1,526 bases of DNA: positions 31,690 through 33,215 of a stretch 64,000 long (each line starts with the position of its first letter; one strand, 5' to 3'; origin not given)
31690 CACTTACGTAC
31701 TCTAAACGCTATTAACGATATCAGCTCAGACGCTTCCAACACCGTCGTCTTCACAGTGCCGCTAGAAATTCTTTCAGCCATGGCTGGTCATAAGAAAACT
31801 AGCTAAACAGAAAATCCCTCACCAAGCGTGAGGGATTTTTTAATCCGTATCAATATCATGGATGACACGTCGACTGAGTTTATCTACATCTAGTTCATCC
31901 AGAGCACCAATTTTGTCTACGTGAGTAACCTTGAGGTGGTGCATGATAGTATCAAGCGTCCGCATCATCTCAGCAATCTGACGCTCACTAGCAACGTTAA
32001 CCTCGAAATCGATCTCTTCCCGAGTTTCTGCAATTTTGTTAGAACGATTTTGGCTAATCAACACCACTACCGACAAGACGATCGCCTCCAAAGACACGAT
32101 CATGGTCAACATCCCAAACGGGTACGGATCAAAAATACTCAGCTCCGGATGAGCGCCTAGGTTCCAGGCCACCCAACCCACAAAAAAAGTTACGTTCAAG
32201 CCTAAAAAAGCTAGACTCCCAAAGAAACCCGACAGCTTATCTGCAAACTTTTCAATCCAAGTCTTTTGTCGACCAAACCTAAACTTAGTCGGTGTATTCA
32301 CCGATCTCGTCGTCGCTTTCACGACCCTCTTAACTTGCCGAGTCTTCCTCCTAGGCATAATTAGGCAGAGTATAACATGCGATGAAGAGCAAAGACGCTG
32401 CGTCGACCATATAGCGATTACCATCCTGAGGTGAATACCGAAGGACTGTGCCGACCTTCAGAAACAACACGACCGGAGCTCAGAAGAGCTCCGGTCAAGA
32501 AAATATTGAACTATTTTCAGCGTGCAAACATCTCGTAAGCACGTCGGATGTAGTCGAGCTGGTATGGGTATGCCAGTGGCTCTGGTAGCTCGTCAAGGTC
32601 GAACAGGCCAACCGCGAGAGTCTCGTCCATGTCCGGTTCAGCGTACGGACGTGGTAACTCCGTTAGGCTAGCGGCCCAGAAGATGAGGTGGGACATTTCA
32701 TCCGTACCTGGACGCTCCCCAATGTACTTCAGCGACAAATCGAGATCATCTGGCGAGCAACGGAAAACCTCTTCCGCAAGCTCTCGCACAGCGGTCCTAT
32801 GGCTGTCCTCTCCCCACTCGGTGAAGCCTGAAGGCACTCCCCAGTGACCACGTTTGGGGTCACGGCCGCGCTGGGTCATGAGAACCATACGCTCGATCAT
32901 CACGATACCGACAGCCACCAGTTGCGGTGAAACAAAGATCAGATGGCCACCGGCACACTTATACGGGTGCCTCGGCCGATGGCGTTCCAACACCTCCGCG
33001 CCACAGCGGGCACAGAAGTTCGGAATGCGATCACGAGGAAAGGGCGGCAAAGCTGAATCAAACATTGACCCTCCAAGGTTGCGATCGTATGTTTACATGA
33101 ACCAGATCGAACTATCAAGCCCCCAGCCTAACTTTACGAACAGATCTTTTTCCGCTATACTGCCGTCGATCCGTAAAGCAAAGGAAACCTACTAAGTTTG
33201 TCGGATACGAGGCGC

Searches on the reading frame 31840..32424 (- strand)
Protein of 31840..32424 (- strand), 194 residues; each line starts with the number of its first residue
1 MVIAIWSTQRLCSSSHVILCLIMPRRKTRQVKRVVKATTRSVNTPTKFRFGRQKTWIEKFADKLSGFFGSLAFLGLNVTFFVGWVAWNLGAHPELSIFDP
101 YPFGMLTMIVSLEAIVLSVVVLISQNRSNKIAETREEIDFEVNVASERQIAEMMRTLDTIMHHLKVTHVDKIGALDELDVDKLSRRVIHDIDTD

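Call 61: search_protein_families(library=pfam, proteins=[window:31840-32424:-], max_evalue=0.01)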
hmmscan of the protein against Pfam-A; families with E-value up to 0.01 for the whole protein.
window:31840-32424:- (194 aa): 2 families
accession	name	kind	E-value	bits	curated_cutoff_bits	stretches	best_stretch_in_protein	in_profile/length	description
PF06210.16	DUF1003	-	2.3e-26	92.4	27.4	1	68-166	1-98/103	Protein of unknown function (DUF1003)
PF23729.2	Spectrin_Dys-1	-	0.0023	18.3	27.6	1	128-186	8-66/90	Dystrophin-1-like, spectrin repeat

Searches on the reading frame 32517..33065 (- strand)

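Call 62: search_protein_families(library=pfam, proteins=[window:32517-33065:-], max_evalue=0.01)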
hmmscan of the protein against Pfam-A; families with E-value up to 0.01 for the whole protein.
window:32517-33065:- (182 aa): 1 family
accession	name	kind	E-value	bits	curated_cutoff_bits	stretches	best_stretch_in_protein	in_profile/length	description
PF00293.34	NUDIX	-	1e-14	55.1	21.1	1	49-167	3-125/134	NUDIX domain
